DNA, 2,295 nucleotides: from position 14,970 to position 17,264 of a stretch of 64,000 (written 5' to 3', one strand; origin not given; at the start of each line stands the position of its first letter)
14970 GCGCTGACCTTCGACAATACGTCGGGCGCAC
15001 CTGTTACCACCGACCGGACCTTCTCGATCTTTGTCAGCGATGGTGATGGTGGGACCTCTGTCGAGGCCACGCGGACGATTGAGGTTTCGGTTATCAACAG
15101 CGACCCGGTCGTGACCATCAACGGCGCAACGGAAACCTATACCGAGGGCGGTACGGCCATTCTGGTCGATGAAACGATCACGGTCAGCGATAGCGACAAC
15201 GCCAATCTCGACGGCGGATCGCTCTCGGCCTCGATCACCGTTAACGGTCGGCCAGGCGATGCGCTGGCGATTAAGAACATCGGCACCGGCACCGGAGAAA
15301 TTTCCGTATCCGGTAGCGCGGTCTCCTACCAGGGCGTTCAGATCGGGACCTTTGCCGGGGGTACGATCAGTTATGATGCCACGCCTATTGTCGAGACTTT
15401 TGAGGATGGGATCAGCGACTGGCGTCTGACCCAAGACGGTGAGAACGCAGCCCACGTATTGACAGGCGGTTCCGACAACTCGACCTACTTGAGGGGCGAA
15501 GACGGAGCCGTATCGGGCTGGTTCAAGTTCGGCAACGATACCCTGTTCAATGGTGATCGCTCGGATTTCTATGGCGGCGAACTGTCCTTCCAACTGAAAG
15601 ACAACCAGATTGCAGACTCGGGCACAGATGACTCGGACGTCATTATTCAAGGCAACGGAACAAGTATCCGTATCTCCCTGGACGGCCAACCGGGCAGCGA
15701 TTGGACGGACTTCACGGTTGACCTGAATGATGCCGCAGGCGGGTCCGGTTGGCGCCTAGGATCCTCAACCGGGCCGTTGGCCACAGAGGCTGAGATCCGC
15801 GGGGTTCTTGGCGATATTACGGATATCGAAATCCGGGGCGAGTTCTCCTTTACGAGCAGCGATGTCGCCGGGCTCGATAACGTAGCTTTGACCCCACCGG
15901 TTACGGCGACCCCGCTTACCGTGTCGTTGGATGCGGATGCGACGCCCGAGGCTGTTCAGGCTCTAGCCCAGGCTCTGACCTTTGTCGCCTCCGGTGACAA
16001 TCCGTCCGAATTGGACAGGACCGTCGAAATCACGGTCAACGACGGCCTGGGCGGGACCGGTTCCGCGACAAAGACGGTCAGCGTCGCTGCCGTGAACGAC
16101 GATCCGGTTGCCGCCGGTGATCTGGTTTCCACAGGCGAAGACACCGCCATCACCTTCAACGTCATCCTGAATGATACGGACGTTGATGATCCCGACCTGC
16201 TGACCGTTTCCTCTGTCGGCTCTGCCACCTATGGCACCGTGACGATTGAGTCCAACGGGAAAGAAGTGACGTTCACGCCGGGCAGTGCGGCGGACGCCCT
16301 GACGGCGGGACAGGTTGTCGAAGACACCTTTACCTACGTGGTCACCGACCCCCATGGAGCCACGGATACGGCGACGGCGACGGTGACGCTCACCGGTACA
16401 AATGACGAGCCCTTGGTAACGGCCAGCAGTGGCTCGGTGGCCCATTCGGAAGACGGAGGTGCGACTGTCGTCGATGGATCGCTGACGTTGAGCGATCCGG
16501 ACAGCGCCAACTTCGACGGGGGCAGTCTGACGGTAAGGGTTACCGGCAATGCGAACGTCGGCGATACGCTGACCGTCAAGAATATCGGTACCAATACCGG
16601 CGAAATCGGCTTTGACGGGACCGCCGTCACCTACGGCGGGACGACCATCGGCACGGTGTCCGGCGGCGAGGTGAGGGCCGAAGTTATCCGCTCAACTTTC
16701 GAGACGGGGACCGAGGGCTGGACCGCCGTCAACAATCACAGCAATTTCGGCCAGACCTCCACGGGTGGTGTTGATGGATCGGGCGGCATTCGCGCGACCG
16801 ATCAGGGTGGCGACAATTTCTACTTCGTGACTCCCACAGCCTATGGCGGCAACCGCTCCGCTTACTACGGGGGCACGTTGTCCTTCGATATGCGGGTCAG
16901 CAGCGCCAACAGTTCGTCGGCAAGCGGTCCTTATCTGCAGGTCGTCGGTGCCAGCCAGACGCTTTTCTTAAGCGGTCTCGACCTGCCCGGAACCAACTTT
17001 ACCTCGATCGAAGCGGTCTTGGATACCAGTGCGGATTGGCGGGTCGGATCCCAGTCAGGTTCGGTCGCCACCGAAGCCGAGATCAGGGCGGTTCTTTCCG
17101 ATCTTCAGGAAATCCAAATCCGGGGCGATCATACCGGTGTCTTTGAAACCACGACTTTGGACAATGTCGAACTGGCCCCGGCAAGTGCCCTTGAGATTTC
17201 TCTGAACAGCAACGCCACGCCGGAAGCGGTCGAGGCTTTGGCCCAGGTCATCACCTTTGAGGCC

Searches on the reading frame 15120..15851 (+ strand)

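Call 46: search_protein_families(library=pfam, proteins=[window:15120-15851:+], max_evalue=0.1)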
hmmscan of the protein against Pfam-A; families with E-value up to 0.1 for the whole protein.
window:15120-15851:+ (244 aa): 2 families
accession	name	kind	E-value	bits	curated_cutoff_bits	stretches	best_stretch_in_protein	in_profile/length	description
PF00052.24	Laminin_B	-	7.4e-10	39.3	22.4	1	143-242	8-106/136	Laminin B (Domain IV)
PF11948.15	DUF3465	-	0.077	13.4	25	0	170-204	26-60/124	Protein of unknown function (DUF3465)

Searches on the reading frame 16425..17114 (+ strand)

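Call 46: search_protein_families(library=pfam, proteins=[window:16425-17114:+], max_evalue=0.1)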
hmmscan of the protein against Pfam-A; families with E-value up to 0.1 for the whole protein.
window:16425-17114:+ (230 aa): 2 families
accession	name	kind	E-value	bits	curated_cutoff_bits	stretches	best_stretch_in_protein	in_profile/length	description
PF00052.24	Laminin_B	-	1.1e-07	32.2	22.4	1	133-230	1-100/136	Laminin B (Domain IV)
PF02625.21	XdhC_CoxI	-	0.01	16.2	24.3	1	67-93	29-55/68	XdhC and CoxI family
